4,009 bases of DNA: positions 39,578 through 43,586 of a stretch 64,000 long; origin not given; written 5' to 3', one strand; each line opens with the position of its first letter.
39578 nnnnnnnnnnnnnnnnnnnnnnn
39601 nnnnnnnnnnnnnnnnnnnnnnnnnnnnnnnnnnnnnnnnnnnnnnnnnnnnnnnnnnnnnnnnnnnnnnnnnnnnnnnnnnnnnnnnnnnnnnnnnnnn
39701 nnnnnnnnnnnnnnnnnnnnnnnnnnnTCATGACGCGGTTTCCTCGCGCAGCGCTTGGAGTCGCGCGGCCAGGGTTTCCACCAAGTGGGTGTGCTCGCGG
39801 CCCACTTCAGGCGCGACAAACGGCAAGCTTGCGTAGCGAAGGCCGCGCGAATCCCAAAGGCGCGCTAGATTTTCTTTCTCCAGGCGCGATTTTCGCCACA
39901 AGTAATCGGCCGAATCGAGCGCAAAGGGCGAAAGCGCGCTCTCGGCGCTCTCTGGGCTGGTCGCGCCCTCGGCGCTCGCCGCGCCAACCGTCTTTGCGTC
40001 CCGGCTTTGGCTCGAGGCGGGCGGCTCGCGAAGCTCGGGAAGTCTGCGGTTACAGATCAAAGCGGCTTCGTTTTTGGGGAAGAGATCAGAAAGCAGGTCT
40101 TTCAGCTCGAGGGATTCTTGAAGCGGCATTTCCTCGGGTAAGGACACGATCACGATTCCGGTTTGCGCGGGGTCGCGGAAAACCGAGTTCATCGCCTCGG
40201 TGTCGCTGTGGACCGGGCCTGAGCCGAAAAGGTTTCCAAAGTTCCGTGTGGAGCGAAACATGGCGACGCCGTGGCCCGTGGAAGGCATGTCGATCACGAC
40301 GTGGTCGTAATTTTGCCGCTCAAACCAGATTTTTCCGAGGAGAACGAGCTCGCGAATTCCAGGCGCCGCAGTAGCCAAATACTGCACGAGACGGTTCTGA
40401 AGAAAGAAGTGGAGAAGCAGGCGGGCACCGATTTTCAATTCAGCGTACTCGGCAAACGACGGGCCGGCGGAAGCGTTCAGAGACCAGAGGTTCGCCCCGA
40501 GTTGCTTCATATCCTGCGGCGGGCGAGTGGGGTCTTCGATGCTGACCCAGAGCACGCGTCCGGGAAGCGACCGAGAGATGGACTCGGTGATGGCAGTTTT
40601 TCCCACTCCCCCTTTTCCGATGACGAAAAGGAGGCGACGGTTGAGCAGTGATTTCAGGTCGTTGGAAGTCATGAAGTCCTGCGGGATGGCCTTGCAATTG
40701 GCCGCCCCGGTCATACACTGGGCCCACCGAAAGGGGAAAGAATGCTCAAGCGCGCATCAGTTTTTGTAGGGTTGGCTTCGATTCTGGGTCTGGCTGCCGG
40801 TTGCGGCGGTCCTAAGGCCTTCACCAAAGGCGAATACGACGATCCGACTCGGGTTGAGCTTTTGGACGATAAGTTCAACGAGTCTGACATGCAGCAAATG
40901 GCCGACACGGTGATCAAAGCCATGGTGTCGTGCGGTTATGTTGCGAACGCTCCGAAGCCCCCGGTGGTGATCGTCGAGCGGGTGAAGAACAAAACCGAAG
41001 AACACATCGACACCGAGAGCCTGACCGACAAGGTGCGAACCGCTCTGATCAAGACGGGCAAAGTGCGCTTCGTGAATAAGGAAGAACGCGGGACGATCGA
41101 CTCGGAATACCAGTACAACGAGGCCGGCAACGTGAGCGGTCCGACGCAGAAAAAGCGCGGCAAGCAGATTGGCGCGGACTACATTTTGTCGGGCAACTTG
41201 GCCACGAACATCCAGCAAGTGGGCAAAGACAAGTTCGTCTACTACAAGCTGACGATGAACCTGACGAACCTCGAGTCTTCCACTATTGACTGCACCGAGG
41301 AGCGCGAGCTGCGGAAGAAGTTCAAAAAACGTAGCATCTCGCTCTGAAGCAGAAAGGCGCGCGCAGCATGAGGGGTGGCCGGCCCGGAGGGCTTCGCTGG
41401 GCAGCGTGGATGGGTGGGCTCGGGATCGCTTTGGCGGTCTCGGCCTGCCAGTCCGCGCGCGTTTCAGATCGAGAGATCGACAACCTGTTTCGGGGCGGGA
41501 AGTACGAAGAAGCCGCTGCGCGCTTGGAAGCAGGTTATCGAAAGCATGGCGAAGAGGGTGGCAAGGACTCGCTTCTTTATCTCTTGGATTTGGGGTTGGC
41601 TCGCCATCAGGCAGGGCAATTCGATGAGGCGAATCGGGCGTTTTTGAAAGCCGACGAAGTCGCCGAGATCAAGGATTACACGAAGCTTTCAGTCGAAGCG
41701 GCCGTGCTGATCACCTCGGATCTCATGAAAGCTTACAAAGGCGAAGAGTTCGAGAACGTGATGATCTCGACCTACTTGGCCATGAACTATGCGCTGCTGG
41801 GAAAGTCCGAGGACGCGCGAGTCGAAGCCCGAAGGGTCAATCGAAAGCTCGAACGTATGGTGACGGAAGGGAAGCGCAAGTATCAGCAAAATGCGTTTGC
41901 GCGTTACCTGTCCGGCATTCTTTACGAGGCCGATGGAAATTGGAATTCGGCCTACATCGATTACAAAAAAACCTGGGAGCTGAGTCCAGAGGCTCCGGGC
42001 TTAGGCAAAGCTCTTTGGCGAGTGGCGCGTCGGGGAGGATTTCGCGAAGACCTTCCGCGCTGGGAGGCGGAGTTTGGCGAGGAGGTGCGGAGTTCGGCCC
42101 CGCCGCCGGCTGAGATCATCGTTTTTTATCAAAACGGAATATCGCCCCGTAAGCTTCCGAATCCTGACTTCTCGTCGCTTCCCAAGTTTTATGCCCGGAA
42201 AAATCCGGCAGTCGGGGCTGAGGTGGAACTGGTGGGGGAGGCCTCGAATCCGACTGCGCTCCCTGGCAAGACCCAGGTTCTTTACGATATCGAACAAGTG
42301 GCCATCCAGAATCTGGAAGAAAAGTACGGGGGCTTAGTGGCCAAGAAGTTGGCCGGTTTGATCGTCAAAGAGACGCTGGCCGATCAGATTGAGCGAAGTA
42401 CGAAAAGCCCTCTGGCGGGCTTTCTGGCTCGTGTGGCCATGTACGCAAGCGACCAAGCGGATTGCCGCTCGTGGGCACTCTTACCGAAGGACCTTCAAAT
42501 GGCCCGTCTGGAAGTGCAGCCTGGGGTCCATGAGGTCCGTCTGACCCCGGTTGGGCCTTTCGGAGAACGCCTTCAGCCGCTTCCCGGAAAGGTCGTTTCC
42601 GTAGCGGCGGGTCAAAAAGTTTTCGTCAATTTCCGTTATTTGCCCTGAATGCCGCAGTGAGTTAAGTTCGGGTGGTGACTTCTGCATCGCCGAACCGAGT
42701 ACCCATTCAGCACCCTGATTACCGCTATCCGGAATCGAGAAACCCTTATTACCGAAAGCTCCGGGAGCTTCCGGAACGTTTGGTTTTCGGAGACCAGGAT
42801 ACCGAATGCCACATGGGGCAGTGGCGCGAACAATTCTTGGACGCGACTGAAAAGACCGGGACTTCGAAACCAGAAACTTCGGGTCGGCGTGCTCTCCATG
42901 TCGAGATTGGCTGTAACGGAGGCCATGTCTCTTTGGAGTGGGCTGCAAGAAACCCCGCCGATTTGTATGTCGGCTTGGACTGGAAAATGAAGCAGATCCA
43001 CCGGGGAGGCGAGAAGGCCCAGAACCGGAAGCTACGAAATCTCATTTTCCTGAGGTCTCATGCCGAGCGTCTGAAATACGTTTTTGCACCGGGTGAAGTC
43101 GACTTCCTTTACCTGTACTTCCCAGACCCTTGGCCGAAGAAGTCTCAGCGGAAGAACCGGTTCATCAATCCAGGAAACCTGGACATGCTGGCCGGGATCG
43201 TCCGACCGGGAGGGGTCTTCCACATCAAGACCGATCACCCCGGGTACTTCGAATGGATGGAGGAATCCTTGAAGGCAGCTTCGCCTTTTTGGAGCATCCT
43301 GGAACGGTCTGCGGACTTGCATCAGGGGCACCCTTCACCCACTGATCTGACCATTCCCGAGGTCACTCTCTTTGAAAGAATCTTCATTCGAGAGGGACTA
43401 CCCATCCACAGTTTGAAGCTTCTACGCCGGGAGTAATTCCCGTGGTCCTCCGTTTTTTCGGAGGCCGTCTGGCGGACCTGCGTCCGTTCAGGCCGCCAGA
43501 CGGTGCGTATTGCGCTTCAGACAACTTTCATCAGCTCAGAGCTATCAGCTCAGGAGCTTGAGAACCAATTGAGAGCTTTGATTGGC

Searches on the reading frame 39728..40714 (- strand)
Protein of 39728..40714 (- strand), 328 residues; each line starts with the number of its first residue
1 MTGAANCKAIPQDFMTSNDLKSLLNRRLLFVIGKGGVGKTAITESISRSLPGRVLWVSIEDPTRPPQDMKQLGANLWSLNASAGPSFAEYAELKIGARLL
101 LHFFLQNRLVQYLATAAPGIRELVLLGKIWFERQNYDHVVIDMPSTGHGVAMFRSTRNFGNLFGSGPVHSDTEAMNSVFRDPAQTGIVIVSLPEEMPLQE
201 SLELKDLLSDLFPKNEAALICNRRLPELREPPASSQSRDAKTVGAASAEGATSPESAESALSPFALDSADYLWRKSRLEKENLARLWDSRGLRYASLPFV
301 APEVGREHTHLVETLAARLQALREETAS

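Call 62: search_protein_families(library=pfam, proteins=[window:39728-40714:-], max_evalue=0.00001)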
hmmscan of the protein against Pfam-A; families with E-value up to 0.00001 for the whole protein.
window:39728-40714:- (328 aa): 1 family
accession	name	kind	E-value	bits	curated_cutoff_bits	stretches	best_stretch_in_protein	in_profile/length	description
PF02374.21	ArsA_ATPase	-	6.2e-15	55.6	24.3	1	27-160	2-149/305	Anion-transporting ATPase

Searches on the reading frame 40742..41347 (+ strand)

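Call 62: search_protein_families(library=pfam, proteins=[window:40742-41347:+], max_evalue=0.00001)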
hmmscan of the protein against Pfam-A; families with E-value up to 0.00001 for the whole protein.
window:40742-41347:+ (201 aa): 1 family
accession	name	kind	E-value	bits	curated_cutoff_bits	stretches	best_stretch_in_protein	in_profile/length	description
PF13036.11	LpoB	-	1.9e-36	125.6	22.3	1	49-182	1-139/147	Peptidoglycan-synthase activator LpoB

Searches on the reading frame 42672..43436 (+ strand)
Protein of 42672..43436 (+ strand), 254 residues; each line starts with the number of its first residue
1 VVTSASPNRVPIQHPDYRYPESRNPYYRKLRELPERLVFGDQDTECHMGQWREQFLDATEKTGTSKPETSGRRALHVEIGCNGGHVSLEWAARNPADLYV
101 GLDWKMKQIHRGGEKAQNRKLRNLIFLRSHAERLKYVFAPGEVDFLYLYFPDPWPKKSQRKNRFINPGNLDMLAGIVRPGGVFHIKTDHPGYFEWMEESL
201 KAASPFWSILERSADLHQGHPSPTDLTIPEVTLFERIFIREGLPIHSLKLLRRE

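Call 62: search_protein_families(library=pfam, proteins=[window:42672-43436:+], max_evalue=0.00001)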
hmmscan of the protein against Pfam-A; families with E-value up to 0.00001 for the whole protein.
window:42672-43436:+ (254 aa): 1 family
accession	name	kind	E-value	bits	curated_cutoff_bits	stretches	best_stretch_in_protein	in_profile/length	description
PF02390.23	Methyltransf_4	-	3.3e-31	108.5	24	1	73-219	2-148/173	Putative methyltransferase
